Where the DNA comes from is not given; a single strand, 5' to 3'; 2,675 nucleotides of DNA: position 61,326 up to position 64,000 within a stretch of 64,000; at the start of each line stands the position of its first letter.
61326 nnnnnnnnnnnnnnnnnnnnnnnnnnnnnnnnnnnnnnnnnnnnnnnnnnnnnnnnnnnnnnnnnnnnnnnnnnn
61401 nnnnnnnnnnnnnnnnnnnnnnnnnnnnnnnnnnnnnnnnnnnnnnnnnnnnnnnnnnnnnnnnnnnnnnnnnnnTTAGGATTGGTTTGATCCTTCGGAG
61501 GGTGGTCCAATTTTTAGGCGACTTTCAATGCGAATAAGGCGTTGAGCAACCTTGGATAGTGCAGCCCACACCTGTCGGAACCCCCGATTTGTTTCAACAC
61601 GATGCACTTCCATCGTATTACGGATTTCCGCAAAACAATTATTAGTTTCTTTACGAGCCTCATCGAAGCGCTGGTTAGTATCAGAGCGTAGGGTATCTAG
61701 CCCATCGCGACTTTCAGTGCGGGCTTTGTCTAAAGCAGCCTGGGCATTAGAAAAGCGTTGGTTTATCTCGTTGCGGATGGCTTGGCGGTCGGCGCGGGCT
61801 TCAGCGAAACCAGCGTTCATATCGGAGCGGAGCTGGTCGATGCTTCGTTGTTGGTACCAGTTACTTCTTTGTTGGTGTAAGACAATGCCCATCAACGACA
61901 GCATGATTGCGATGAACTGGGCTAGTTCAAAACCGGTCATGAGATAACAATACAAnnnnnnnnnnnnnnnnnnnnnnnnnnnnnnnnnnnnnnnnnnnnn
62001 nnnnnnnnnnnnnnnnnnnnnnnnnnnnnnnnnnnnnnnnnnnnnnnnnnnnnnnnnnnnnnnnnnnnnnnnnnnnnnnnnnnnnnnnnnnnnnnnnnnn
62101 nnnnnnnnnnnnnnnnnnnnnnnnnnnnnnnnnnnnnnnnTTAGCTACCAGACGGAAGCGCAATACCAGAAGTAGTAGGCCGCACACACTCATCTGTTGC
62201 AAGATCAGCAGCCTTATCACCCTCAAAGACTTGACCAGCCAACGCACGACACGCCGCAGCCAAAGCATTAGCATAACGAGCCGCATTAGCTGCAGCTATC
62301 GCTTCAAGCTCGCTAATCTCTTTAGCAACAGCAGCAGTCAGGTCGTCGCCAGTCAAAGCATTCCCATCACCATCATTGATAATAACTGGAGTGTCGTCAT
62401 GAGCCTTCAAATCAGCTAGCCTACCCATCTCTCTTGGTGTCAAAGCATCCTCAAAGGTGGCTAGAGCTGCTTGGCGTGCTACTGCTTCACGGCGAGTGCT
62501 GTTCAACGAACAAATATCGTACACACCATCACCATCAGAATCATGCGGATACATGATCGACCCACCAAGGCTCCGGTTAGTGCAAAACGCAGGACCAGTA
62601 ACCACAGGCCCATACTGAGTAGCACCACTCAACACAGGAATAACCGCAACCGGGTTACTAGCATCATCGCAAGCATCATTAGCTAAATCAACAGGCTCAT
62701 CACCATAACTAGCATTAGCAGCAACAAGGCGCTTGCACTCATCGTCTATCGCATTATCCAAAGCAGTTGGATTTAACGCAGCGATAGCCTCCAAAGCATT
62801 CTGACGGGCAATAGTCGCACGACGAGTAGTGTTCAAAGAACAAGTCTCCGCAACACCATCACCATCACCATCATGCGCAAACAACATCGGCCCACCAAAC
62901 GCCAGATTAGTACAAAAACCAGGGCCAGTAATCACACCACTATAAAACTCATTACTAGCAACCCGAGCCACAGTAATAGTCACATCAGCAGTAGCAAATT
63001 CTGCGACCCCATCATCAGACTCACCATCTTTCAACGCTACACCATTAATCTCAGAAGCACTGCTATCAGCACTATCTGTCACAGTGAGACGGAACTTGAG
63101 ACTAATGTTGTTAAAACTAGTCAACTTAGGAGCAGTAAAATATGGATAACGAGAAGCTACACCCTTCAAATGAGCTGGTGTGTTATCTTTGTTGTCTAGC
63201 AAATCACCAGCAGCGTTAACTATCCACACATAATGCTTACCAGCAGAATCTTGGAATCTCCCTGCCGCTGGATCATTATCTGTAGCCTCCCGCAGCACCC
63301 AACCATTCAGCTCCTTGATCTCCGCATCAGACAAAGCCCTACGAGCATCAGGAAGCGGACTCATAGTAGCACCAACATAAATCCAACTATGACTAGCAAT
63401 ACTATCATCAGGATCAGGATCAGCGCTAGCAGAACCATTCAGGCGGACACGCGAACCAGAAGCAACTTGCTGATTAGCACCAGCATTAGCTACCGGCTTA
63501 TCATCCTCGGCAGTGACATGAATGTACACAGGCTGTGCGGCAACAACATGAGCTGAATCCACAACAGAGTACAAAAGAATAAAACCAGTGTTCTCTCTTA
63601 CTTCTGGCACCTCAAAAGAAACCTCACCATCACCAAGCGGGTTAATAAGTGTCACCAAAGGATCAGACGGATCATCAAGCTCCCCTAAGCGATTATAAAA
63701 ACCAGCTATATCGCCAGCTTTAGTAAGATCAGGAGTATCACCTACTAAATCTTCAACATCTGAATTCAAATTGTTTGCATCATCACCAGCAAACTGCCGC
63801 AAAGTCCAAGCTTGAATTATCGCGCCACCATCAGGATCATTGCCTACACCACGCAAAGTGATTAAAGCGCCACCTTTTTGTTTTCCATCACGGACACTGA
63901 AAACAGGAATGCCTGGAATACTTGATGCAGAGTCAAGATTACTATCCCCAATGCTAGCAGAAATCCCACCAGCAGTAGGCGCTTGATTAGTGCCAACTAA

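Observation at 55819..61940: Family of small N-anchored coiled coils with an RhxxhE trimerisation motif and His-containing layers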

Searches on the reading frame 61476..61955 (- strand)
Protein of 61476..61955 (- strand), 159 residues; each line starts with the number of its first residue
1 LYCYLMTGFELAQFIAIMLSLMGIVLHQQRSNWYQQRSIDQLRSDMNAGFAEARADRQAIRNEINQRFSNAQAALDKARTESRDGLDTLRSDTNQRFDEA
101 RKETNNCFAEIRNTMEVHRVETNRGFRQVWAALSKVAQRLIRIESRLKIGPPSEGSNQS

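Call 4: search_protein_families(library=pfam, proteins=[window:61476-61955:-], max_evalue=1)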
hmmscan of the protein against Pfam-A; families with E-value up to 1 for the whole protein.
window:61476-61955:- (159 aa): 13 families
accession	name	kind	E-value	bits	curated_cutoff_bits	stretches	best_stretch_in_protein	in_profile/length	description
PF19745.5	FUT8_N_cat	-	0.033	13.4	27.6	1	10-142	12-140/499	Alpha-(1,6)-fucosyltransferase N- and catalytic domains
PF18808.7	Importin_rep_4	-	0.04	14.7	27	1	12-61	35-82/90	Importin repeat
PF04857.26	CAF1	-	0.044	13.5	24.2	1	54-138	131-207/320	CAF1 family ribonuclease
PF04778.17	LMP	-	0.048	14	26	1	37-106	14-80/158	LMP repeated region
PF07730.19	HisKA_3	-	0.074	14.1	24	0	46-91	22-65/68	Histidine kinase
PF23460.1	ZMYND8_CC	-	0.079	13.6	27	0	87-117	7-37/65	ZMYND8 protein coiled-coil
PF01442.23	Apolipoprotein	-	0.08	13.1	90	1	41-120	37-168/190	Apolipoprotein A1/A4/E domain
PF05008.21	V-SNARE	-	0.097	13.6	25.9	1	38-112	15-89/92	Vesicle transport v-SNARE protein N-terminus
PF06266.17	HrpF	-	0.17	12.7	22.8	1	58-107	5-51/74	HrpF protein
PF02403.27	Seryl_tRNA_N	-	0.18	12.5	28.2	1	54-121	8-67/108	Seryl-tRNA synthetase N-terminal domain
PF22251.1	PFF1_TM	-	0.22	11.5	32.3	1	3-111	97-208/300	Vacuolar membrane protease, transmembrane domain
PF14362.11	DUF4407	-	0.3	10.8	31.3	1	36-137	147-253/297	Domain of unknown function (DUF4407)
PF07743.18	HSCB_C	-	0.32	11.8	22.1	1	74-109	15-50/74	HSCB C-terminal oligomerisation domain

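Call 5: search_protein_families(library=ncbifam, proteins=[window:61476-61955:-], max_evalue=1)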
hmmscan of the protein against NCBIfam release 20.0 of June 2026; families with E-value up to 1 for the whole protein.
window:61476-61955:- (159 aa): 5 families
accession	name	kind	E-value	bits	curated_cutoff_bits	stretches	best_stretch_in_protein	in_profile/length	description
NF052504.1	sll1863_fam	domain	0.0029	17.8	35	1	38-104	19-85/93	sll1863 family stress response protein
TIGR03348.1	VI_IcmF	equivalog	0.014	13.3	388.15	1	11-89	32-111/1168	type VI secretion system membrane subunit TssM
NF011041.0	PRK14471.1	equivalog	0.015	15.3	200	1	60-118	33-90/164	F0F1 ATP synthase subunit B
NF004412.0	PRK05759.1-3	equivalog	0.028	14.3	156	1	68-122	70-124/185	F0F1 ATP synthase subunit B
NF041497.1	MobV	equivalog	0.077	13.1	100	1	23-104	18-100/187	MobV family relaxase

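Call 9: find_homologous_proteins(query=window:61476-61955:-, max_evalue=0.01)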
Query window:61476-61955:- (159 aa): 2 proteins with E <= 0.01 among 186 candidates.
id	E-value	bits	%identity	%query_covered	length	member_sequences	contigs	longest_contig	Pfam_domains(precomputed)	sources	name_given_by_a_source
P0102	3.0e-93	327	100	97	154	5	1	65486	-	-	-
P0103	3.8e-49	184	65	91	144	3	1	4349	-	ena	-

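Call 26: search_protein_families(library=phrogs, proteins=[window:61476-61940:-], max_evalue=0.01)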
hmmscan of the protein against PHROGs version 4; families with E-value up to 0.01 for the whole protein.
window:61476-61940:- (154 aa): 4 families
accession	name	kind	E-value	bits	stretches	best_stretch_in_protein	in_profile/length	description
phrog_31236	-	unknown function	0.00051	20.8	1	25-95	32-102/190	-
phrog_9415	-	unknown function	0.0034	18.3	1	40-116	43-123/168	-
phrog_9959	-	tail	0.0067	15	1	43-141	1572-1676/1708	tail length tape measure protein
phrog_27190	-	tail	0.008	15.2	1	52-139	9-96/1015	tail length tape measure protein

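Call 72: predict_structure(alignment_id=A3)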
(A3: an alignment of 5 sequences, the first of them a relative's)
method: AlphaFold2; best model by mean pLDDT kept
length: 154 residues; sequences in the alignment: 5
mean_pLDDT: 82.3   pTM: 0.34
mean pLDDT of the five models: 82.3, 79.2, 78.7, 78.5, 71.1
residues with pLDDT >= 90: 77; 70-90: 48; 50-70: 19; < 50: 10
segments of 3 or more residues with pLDDT < 50: 144-146, 148-154
pLDDT, mean of each block of 10 residues (from residue 1): 82 91 87 91 92 94 93 91 91 92 82 69 71 72 51 42
secondary structure, 60 per line:
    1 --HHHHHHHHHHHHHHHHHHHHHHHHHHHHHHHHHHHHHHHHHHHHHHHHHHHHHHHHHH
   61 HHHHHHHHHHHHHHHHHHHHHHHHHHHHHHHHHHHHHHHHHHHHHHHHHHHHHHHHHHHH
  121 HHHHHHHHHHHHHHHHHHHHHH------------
elements in order: H3-142

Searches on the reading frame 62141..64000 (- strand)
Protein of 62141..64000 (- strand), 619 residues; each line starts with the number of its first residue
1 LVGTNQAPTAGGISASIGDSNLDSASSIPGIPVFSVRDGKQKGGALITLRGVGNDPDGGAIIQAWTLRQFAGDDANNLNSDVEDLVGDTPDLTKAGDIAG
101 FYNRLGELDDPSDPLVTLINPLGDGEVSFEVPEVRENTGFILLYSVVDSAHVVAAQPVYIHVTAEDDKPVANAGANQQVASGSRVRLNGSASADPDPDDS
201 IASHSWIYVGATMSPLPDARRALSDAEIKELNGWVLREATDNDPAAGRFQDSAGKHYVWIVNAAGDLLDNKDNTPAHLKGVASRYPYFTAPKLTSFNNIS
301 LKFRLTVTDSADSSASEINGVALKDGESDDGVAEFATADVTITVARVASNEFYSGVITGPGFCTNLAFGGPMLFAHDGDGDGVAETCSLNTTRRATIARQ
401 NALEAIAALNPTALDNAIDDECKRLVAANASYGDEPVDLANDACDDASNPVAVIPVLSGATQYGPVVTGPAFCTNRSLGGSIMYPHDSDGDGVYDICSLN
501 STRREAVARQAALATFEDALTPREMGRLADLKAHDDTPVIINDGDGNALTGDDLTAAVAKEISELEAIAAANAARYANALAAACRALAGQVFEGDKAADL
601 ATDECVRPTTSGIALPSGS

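Call 4: search_protein_families(library=pfam, proteins=[window:62141-64000:-], max_evalue=1)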
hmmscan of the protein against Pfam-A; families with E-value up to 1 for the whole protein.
window:62141-64000:- (619 aa): 3 families
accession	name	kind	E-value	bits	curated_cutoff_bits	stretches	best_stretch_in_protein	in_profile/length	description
PF22352.2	K319L-like_PKD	-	6.7e-07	29.7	27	1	173-212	1-39/84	K319L-like, PKD domain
PF18911.6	PKD_4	-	0.00042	20.8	27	1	167-206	2-39/85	PKD domain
PF02010.21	REJ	-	0.28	10.2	25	0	149-206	66-122/452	REJ domain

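Call 5: search_protein_families(library=ncbifam, proteins=[window:62141-64000:-], max_evalue=1)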
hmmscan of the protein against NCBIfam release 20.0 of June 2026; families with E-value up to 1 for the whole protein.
window:62141-64000:- (619 aa): 2 families
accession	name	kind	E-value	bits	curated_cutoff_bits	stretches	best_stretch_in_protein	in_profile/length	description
NF038112.1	myxo_dep_M36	subfamily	9.3e-15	52.9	1500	2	114-220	1235-1337/1604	myxosortase-dependent M36 family metallopeptidase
NF002821.0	PRK02983.1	equivalog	0.09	10.7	742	1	162-229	693-760/1102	bifunctional lysylphosphatidylglycerol synthetase/lysine--tRNA ligase LysX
